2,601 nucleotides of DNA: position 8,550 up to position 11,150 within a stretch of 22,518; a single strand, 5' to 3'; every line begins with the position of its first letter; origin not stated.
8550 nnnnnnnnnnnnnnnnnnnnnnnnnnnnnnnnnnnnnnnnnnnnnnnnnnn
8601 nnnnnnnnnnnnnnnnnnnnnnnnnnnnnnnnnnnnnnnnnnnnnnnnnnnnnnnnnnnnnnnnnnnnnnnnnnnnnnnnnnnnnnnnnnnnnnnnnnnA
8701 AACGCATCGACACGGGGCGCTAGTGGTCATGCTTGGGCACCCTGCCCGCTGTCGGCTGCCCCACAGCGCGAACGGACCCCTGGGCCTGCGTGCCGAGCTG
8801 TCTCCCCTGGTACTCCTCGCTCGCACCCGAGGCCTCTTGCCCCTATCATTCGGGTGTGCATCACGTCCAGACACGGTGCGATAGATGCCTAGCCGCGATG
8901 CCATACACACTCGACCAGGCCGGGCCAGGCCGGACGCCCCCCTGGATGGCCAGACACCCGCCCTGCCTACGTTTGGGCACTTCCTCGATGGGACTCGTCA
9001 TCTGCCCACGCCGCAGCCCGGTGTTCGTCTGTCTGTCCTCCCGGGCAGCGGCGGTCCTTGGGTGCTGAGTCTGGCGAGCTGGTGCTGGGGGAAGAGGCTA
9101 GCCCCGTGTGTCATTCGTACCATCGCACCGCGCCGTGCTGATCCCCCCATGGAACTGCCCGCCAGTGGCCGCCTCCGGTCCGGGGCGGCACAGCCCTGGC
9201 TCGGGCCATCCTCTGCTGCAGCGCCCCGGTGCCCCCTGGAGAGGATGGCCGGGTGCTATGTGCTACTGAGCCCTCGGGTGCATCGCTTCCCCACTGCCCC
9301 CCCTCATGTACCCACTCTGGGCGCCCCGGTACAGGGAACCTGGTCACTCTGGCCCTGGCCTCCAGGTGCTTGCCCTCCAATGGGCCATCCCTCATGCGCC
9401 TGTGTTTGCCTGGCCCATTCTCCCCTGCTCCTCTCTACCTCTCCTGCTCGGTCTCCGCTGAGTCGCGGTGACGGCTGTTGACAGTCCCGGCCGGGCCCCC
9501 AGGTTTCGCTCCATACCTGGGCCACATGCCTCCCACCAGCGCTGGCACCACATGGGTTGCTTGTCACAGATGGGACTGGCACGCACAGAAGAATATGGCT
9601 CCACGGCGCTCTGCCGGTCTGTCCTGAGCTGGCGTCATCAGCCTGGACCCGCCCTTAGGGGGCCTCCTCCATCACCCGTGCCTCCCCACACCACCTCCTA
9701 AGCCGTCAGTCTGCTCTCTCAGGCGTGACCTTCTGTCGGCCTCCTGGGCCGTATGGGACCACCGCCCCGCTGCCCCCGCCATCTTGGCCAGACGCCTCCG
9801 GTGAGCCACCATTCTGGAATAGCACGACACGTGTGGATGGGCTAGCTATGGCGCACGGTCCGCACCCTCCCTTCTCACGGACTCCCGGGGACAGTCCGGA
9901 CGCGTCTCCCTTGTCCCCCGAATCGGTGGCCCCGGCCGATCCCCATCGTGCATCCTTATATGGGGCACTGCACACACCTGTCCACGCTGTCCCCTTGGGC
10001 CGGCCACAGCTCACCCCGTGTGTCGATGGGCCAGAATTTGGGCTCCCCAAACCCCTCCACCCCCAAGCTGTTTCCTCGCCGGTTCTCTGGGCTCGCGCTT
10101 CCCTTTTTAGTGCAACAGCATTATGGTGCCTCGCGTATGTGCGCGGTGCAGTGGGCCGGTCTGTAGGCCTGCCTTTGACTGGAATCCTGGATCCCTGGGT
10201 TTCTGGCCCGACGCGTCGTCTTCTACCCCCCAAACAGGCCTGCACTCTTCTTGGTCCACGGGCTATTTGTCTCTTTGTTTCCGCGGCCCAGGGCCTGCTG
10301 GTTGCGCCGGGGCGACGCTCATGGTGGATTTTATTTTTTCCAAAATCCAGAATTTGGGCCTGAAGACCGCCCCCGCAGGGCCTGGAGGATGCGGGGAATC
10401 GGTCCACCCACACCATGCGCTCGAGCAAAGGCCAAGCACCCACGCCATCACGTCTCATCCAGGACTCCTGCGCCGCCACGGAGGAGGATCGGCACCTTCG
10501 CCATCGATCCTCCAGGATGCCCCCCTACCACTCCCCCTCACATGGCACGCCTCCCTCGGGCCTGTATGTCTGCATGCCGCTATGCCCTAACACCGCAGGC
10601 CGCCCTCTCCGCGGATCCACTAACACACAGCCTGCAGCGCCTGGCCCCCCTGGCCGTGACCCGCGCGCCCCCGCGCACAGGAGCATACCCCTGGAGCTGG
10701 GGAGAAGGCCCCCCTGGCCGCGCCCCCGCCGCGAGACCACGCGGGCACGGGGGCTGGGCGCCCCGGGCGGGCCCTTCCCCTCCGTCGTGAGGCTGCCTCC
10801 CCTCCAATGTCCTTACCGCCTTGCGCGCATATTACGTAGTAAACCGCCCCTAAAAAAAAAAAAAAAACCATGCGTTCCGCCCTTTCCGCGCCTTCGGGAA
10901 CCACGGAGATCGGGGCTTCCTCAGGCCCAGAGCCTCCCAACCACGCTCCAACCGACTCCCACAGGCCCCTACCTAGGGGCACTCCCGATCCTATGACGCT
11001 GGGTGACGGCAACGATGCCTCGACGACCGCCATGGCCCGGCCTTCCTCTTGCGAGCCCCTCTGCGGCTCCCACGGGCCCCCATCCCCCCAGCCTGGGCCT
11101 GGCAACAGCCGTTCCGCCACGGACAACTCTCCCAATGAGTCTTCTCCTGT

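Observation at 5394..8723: Single-ORF polyprotein: 2x C2H2 - RT - CCHC - PD-(D/E)xK endonuclease, with long low-complexity N- and C-terminal extensions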

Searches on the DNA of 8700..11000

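Call 77: search_rna_families(source=window, start=8700, end=11000, threshold=evalue, max_evalue=1)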
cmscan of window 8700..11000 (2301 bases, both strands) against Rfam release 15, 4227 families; matches with E-value up to 1: 0.
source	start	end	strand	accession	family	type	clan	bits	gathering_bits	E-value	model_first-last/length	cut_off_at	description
